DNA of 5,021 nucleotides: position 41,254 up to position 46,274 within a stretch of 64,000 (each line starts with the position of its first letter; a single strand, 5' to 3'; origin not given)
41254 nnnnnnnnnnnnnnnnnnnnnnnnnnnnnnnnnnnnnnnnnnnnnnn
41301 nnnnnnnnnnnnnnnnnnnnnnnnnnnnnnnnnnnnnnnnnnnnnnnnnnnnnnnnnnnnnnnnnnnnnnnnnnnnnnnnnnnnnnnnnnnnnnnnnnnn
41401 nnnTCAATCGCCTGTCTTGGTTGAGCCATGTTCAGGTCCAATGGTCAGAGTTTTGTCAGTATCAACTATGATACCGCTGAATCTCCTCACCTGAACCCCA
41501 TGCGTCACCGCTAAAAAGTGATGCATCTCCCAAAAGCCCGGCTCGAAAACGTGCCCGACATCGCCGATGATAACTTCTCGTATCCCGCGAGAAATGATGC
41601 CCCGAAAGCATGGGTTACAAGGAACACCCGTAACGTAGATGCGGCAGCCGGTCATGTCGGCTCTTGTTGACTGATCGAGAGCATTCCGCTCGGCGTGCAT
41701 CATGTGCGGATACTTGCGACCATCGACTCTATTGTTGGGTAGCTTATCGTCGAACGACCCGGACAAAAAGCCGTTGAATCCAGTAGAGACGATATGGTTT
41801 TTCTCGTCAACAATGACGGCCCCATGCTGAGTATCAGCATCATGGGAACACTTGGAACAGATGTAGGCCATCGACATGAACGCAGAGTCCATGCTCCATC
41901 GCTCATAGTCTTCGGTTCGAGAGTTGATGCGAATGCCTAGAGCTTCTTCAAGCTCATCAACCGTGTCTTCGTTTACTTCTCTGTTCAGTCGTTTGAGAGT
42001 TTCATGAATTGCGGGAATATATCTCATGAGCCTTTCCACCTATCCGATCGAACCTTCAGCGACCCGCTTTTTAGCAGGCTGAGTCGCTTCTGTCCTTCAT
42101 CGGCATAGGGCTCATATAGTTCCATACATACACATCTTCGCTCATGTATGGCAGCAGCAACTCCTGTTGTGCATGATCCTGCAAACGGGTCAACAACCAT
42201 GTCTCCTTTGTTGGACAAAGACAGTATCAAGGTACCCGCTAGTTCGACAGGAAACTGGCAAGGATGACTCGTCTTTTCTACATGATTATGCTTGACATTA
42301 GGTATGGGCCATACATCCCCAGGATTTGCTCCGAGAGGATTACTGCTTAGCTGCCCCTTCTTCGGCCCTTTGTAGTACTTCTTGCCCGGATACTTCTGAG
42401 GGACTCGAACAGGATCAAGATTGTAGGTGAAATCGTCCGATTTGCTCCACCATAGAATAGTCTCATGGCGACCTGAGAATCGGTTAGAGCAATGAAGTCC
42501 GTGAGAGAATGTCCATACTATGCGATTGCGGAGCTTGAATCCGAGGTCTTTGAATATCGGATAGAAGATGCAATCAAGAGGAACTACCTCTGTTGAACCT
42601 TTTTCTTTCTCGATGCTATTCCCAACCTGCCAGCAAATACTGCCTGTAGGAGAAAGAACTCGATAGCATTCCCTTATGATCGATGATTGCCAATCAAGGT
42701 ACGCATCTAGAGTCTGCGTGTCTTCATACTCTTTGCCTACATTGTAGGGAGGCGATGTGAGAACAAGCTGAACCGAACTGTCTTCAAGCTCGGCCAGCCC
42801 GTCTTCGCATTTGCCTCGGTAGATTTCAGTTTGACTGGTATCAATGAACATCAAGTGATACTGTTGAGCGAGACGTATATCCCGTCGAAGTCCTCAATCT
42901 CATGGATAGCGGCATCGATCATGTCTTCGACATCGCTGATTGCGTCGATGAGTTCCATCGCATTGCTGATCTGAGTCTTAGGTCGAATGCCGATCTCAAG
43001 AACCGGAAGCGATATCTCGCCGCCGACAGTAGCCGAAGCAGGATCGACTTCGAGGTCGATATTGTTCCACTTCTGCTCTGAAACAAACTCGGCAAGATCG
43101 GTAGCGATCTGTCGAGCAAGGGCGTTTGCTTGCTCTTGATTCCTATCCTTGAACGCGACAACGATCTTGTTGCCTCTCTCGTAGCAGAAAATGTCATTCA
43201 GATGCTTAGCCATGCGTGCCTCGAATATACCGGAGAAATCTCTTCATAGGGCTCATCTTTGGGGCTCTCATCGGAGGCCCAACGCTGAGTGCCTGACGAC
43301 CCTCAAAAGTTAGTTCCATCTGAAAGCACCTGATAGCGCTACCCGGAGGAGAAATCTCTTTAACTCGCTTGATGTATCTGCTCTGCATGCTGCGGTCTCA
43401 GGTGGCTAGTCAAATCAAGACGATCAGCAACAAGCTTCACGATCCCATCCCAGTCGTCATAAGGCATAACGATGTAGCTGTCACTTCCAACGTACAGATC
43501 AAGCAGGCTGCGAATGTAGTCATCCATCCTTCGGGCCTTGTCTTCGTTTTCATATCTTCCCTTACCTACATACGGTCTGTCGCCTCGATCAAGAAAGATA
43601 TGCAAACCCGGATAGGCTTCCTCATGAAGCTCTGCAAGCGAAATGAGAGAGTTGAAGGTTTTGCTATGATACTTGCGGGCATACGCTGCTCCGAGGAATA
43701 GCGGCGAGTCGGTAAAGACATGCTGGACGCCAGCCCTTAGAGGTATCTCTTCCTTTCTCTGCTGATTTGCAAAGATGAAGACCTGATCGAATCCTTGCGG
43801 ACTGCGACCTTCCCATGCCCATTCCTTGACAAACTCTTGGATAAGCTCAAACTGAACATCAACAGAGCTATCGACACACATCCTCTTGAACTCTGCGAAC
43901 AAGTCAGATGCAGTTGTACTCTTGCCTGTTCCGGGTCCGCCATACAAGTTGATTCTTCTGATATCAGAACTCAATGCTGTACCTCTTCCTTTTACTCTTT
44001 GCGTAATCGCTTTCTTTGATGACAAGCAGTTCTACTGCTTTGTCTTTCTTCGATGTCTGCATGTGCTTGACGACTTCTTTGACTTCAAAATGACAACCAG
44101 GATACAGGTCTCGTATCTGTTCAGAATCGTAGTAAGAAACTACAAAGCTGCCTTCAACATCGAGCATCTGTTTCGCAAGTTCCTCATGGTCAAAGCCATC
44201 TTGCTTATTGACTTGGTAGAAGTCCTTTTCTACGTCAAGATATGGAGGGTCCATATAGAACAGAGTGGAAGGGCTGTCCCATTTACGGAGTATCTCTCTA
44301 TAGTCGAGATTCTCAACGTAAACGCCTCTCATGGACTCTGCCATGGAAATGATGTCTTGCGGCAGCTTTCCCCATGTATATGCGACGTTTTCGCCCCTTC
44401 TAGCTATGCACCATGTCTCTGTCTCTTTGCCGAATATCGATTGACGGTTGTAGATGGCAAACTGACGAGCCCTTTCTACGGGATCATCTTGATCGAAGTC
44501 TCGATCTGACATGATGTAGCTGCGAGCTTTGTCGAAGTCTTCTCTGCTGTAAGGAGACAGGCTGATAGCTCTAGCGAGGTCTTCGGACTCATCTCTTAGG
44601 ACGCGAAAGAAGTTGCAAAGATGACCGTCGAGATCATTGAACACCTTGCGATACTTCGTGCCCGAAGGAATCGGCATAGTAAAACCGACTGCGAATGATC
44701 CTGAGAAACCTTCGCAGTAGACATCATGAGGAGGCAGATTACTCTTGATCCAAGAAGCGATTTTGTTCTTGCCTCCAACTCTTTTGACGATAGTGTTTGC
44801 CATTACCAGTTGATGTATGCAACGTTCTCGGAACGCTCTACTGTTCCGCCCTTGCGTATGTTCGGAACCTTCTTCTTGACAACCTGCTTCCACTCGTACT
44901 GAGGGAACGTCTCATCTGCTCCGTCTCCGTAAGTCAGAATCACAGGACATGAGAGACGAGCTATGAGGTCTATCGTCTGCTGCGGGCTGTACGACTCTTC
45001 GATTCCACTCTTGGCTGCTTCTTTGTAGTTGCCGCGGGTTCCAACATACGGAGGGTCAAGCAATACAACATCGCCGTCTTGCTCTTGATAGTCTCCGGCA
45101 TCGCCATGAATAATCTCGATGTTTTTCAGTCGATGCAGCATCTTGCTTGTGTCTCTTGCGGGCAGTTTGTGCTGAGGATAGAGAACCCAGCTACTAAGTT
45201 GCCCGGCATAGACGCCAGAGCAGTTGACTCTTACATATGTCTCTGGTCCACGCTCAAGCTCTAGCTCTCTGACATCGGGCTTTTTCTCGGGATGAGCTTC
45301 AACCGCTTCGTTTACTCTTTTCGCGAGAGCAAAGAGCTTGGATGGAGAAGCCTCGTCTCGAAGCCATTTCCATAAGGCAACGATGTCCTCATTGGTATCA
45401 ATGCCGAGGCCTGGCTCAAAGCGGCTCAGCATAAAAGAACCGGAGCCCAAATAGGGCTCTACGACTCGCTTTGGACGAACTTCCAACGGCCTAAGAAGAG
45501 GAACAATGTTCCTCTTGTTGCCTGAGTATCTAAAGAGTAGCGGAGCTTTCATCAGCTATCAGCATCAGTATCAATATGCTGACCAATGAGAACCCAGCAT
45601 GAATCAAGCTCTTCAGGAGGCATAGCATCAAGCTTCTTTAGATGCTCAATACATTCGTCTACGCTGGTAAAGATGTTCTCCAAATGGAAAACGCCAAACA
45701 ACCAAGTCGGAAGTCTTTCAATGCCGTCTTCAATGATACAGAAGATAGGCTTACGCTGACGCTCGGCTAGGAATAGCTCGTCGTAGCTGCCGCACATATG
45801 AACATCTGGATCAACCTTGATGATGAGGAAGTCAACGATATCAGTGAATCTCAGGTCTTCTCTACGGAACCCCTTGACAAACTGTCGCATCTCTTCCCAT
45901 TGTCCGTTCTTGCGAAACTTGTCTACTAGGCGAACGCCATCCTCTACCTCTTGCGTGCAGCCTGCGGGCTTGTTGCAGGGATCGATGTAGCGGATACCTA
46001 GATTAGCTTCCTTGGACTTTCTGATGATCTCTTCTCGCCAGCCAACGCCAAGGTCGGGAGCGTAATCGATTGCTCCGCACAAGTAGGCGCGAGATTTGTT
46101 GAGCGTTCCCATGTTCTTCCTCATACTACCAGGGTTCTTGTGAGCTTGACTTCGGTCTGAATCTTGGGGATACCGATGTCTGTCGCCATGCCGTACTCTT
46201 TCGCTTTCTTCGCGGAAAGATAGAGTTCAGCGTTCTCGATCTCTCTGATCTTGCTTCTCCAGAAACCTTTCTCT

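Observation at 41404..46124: Dense DNA-modification / nucleotide cluster: three methyltransferases in a row plus dCMP deaminase, kinase and deoxyribosyltransferase-like enzyme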

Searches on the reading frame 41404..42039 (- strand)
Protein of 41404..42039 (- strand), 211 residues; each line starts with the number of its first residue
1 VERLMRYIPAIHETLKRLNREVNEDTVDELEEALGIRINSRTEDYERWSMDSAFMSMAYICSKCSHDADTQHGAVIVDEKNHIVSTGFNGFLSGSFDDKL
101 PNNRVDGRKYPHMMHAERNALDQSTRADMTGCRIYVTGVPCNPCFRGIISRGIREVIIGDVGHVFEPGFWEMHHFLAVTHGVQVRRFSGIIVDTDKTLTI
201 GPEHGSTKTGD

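Call 3: search_protein_families(library=pfam, proteins=[window:41404-42039:-], max_evalue=0.01)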
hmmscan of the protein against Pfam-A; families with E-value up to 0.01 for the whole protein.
window:41404-42039:- (211 aa): 2 families
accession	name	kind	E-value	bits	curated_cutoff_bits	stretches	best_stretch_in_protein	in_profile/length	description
PF00383.29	dCMP_cyt_deam_1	-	1.6e-16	60.5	25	1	51-159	4-101/102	Cytidine and deoxycytidylate deaminase zinc-binding region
PF14437.12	MafB19-deam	-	1.4e-09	38.4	27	1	53-159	6-100/142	MafB19-like deaminase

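Call 4: search_protein_families(library=phrogs, proteins=[window:41404-42039:-], max_evalue=0.001)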
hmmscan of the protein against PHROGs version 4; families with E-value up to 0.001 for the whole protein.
window:41404-42039:- (211 aa): 8 families
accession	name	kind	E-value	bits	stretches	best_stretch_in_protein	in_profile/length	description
phrog_174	-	DNA, RNA and nucleotide metabolism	2.9e-32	113.7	1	37-161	103-226/384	dCMP deaminase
phrog_2369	-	DNA, RNA and nucleotide metabolism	7.4e-11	43.5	1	49-158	4-123/195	dCMP deaminase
phrog_18355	-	DNA, RNA and nucleotide metabolism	8.7e-10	39.5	1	114-158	3-47/52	deoxycytidinylate deaminase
phrog_20648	-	DNA, RNA and nucleotide metabolism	1.5e-08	35.2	1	50-158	6-117/311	dCMP deaminase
phrog_20806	-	DNA, RNA and nucleotide metabolism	7.7e-07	30.3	1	114-162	17-65/97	deoxycytidinylate deaminase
phrog_9198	-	unknown function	2.3e-05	24.3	0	109-157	381-432/531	-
phrog_8118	-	unknown function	6.3e-05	22.8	0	110-160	474-527/577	-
phrog_22830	-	unknown function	0.0007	20.1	1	66-158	170-263/289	-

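Call 9: search_protein_families(library=ncbifam, proteins=[window:41404-42039:-], max_evalue=0.01)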
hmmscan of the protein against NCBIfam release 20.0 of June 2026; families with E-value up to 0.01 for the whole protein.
window:41404-42039:- (211 aa): 3 families
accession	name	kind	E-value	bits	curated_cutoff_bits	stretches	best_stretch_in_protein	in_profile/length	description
NF041025.1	antiphage_deaminase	equivalog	2e-14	53.3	400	2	110-157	334-384/437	anti-phage dCTP deaminase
TIGR02571.1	ComEB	equivalog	2.5e-10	40.5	219.45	1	46-156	1-112/151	ComE operon protein 2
TIGR00326.1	eubact_ribD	equivalog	0.00074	18.8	156.35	1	114-159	43-93/343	bifunctional diaminohydroxyphosphoribosylaminopyrimidine deaminase/5-amino-6-(5-phosphoribosylamino)uracil reductase RibD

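Call 67: search_solved_structures(query=window:41404-42027:-, max_evalue=0.001, show_alignments=2)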
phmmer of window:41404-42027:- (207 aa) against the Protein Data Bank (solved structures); distinct sequences matched with E-value up to 0.001: 6.
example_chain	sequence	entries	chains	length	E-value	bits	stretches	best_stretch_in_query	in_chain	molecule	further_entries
2w4l_A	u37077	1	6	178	1.7e-23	86.5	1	37-191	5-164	DEOXYCYTIDYLATE DEAMINASE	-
7fh4_A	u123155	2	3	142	7.2e-13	51.7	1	50-154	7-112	CMP/dCMP-type deaminase domain-containing protein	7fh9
2hvv_A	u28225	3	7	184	8.6e-10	41.7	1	42-155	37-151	deoxycytidylate deaminase | Putative deoxycytidylate deaminase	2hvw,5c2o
4p9c_A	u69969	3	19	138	4.8e-08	36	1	46-153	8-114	Deoxycytidylate deaminase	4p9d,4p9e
1vq2_A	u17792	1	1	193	3.8e-06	29.8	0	108-165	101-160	DEOXYCYTIDYLATE DEAMINASE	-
9hfq_A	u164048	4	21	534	4.1e-06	29.7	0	79-157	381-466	Cytidine and dCMP deaminase domain-containing protein 1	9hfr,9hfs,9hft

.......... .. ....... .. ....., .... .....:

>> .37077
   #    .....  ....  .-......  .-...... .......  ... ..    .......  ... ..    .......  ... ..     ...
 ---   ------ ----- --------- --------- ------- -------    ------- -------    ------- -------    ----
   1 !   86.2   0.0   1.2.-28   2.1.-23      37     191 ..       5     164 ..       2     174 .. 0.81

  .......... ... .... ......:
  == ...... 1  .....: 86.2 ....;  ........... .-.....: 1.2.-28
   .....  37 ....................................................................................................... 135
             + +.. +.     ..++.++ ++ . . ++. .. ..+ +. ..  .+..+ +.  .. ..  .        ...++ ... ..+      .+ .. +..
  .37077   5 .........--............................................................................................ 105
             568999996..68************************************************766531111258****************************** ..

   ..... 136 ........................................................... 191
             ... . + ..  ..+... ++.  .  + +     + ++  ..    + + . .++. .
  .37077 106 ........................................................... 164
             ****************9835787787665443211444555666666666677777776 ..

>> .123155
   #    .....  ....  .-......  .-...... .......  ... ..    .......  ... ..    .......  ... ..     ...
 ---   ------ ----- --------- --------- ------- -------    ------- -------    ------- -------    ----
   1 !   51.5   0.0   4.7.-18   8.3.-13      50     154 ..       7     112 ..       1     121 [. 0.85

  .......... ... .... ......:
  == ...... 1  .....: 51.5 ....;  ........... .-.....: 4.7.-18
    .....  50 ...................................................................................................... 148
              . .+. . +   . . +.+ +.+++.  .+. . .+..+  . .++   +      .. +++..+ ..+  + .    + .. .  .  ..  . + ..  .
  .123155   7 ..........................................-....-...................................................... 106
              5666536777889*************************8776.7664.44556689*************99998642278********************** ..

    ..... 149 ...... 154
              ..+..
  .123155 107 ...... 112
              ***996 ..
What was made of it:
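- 41404..42027 (-): dCMP deaminase, 207 aa with a ~45-aa N-terminal extension. Human DCTD 2w4l E=1.7e-23; other dCMP deaminases, including T4, also match (call 67).
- On dCMP deaminase (PF00383, DCTD/T4 Cd type): PDB hits are DCTD, S. mutans, cyanophage and T4 dCMP deaminases (call 67).
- Tried and rejected: I considered and rejected this because all solved relatives are dCMP deaminases (call 67).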

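Call 77: search_protein_families(library=padloc, proteins=[window:41404-42027:-], max_evalue=0.001)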
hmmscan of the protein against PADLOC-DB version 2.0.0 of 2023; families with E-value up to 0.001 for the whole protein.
window:41404-42027:- (207 aa): 1 family
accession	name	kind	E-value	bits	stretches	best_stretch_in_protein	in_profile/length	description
PDLC02373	dCTPase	-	3.2e-15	54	2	106-153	435-484/630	-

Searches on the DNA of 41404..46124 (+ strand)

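Call 5: search_dna_similar(query=window:41404-46124:+, collection=phages, mode=distant, max_rows=15)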
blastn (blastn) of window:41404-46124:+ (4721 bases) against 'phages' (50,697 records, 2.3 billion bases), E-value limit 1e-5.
Records with a match: 4; places in all: 4; records where one place covers at least 80% of the query: 0.
Best place of each record, by identity: 60-80% 4.
By first word of the organism name: Burkholderia 2; Acinetobacter 2.
By host as written in the record: Burkholderia cepacia LMG 18821 2; - 2.
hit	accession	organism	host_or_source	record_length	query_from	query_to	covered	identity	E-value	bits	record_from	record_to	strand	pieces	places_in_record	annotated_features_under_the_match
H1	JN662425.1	Burkholderia phage DC1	Burkholderia cepacia LMG 18821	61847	838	1162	7%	68.0%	2e-23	118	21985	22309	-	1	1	methyltransferase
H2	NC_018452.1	Burkholderia phage DC1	Burkholderia cepacia LMG 18821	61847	838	1162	7%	68.0%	2e-23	118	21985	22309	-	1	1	methyltransferase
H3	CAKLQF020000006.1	Acinetobacter phage MD-2021a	not known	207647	846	1016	4%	70.8%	5e-13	84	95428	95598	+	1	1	rsrIM: methyltransferase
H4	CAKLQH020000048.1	Acinetobacter phage MD-2021a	not known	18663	846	1016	4%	70.8%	5e-13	84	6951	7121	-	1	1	rsrIM: methyltransferase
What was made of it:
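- Tried and rejected: DNA-level search of the region against GenBank phages found only short MTase matches (call 5).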
